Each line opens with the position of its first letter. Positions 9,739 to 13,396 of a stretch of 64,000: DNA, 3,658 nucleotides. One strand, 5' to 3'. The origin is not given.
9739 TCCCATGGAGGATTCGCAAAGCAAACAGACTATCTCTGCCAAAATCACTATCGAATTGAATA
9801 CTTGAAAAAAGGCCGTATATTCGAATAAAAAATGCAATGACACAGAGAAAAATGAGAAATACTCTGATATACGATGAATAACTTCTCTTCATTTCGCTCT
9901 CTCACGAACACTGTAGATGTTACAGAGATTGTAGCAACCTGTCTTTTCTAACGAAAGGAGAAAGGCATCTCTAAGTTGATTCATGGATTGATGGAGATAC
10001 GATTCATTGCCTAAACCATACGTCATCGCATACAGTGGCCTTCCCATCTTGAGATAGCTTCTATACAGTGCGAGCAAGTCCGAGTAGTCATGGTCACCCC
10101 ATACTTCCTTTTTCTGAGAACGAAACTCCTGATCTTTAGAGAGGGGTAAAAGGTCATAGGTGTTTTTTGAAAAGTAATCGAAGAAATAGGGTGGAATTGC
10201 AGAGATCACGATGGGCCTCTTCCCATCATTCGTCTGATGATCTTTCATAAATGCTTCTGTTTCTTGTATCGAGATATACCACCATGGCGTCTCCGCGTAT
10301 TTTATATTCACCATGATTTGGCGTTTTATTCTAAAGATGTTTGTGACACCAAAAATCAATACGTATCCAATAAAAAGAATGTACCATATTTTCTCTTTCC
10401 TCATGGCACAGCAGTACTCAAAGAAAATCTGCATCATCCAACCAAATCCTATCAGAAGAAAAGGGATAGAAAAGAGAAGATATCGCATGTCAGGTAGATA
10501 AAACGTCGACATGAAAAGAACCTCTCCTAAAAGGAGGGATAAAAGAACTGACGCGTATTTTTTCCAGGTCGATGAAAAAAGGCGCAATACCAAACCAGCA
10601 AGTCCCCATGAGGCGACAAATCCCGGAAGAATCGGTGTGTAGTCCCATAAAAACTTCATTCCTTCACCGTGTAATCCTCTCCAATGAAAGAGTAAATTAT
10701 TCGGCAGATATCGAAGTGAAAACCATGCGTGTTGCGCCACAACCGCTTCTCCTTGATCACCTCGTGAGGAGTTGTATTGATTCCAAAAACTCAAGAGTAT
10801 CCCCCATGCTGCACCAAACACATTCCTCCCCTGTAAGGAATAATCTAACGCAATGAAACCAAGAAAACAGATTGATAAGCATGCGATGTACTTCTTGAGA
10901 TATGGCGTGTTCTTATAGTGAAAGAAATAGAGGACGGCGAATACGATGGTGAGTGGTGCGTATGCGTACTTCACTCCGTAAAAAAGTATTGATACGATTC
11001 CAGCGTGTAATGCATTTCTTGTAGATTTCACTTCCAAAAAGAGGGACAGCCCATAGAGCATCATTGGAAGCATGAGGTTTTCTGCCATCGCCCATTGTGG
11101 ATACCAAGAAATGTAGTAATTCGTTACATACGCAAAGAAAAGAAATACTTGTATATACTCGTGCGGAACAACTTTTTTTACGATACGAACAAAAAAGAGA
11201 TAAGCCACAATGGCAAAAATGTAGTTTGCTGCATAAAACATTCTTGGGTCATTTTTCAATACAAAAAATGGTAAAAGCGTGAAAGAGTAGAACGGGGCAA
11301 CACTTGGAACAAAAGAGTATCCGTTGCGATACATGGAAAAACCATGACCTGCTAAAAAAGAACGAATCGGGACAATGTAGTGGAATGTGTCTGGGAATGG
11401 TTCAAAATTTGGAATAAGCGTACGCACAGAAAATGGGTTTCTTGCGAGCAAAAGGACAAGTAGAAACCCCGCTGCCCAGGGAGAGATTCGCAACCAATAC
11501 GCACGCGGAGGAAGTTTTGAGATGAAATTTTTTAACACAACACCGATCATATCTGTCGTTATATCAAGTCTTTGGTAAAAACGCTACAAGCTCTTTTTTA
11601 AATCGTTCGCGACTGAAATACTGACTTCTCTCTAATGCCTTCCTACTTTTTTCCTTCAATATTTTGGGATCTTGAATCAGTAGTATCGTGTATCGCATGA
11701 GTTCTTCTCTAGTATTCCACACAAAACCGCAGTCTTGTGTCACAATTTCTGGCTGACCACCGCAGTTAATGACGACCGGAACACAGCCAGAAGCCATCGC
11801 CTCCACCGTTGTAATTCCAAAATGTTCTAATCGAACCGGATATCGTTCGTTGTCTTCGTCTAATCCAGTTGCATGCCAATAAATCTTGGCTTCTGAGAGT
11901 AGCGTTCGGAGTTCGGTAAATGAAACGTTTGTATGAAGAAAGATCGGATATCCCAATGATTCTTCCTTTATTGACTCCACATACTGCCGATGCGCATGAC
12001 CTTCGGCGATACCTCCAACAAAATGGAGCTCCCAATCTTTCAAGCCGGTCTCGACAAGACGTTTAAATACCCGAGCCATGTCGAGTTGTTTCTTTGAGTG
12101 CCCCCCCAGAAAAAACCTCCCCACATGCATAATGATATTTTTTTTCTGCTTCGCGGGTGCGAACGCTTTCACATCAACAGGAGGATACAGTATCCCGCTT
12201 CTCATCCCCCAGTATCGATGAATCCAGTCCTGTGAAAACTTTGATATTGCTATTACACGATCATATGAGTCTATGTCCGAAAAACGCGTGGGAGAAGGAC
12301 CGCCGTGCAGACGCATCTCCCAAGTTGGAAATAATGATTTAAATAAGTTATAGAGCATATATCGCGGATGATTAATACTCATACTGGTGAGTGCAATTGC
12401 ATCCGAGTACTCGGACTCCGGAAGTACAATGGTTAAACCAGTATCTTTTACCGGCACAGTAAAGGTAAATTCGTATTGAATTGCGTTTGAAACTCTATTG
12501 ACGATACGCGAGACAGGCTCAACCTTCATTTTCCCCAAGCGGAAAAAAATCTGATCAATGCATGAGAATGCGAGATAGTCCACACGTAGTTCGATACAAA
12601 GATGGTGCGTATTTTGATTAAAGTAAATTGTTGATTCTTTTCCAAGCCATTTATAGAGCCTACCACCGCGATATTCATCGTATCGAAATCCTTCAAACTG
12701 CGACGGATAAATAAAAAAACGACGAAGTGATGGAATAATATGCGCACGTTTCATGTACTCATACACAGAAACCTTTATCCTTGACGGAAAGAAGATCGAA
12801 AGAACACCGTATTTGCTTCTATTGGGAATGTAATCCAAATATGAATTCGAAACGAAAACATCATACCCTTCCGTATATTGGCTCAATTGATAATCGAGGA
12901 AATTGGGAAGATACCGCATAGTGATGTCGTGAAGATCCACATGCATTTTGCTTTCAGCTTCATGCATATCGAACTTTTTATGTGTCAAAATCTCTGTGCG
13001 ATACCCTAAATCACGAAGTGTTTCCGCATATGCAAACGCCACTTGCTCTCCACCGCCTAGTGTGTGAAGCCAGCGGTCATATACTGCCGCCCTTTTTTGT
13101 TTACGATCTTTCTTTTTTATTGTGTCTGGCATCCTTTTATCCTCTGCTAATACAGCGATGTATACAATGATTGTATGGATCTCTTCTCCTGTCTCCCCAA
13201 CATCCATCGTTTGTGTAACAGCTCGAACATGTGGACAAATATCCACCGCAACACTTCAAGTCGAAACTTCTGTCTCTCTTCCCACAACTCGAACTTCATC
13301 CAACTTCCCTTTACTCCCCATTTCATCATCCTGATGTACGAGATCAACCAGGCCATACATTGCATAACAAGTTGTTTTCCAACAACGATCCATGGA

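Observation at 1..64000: A 64-kb block dedicated to glycan assembly with about 14 GT-C-fold membrane glycosyltransferase-like proteins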

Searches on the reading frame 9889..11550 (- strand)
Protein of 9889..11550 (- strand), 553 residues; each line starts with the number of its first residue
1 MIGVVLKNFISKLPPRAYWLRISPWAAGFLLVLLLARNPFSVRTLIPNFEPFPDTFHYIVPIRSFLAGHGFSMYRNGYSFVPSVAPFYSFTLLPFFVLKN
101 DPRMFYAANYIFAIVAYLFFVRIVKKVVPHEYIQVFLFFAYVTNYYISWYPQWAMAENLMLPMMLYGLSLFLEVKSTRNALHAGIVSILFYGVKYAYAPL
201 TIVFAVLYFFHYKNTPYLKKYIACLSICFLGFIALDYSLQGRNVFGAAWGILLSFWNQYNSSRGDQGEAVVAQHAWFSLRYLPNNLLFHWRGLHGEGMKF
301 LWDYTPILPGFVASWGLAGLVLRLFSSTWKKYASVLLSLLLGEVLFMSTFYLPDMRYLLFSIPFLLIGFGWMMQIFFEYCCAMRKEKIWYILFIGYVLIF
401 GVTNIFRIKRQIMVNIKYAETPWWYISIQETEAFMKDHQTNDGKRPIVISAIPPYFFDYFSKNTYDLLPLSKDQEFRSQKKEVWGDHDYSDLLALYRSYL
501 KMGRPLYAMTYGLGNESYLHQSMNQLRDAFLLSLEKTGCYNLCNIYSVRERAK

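Call 4: search_protein_families(library=pfam, proteins=[window:9889-11550:-], max_evalue=0.01)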
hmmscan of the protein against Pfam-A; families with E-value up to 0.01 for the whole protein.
window:9889-11550:- (553 aa): 0 families

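Call 16: search_protein_families(library=ncbifam, proteins=[window:9889-11550:-], max_evalue=0.1)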
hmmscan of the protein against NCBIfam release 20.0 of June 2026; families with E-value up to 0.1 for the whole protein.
window:9889-11550:- (553 aa): 0 families

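Call 18: search_solved_structures(query=window:9889-11550:-, max_evalue=10)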
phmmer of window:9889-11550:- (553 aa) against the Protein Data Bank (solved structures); distinct sequences matched with E-value up to 10: 0.

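Call 24: find_related_loci(query=window:9889-11550:-, collection=metagenome_contigs, flank=10000)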
Query window:9889-11550:- (553 aa) in metagenome_contigs; peptide patterns used: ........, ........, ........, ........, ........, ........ (x = any residue, [..] = any of these).
75 stretches matched a pattern; 20 encode a relative of the query (tblastn E <= 1e-3); 20 distinct loci.
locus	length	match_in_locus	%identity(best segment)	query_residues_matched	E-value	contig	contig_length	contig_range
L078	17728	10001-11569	48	36-551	5e-158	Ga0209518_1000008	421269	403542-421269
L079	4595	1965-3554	47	30-551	4e-161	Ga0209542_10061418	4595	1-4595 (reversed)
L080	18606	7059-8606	41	27-549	9e-123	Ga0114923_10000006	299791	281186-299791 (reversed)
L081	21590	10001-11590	40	25-551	7e-123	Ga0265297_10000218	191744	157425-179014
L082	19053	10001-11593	40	25-551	5e-119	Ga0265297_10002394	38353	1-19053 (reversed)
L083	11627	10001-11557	42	37-551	1e-118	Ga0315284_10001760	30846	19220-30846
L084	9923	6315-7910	41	27-551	9e-118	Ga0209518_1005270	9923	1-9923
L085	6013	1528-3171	39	2-548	8e-111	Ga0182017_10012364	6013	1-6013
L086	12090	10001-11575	40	30-553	1e-110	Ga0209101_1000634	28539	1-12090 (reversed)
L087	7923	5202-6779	39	30-549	4e-110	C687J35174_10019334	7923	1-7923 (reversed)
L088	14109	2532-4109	39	30-549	4e-110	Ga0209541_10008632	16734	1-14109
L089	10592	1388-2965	38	30-549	7e-110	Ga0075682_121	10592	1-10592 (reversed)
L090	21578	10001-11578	38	30-549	8e-110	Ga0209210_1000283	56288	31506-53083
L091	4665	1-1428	33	79-548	6e-76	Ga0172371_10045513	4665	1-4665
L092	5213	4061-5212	38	33-416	1e-69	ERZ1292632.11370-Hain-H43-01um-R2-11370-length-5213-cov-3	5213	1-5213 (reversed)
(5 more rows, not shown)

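Call 68: search_solved_structures(query=A4, max_evalue=1)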
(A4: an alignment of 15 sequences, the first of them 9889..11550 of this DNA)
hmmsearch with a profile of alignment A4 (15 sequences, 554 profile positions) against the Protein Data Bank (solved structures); distinct sequences matched with E-value up to 1: 0.

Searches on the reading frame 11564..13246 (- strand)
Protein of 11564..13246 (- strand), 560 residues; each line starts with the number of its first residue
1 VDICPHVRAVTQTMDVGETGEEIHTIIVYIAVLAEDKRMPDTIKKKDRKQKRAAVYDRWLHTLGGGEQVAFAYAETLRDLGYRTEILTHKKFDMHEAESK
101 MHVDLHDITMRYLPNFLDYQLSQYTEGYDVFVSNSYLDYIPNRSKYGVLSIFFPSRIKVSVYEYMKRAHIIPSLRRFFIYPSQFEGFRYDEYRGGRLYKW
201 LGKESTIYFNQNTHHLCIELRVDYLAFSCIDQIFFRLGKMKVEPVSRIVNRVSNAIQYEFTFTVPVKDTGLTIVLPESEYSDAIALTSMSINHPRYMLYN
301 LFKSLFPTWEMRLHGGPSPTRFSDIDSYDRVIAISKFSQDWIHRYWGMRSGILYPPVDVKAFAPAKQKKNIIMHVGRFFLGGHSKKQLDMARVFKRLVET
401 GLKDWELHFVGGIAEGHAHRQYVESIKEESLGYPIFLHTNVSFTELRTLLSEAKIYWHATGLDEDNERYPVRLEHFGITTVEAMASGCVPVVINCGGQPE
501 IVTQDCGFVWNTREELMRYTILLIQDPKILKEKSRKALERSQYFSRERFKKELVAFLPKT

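Call 5: search_protein_families(library=pfam, proteins=[window:11564-13246:-], max_evalue=0.01)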
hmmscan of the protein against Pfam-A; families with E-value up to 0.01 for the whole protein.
window:11564-13246:- (560 aa): 3 families
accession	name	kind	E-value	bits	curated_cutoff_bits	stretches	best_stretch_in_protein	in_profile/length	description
PF00534.26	Glycos_transf_1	-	6.2e-18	65.4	26.4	1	364-532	10-164/172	Glycosyl transferases group 1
PF13692.12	Glyco_trans_1_4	-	1.1e-11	45.6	27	1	370-525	2-141/142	Glycosyl transferases group 1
PF13439.12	Glyco_transf_4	-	2.1e-05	25.1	28.5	0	325-359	131-168/170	Glycosyltransferase Family 4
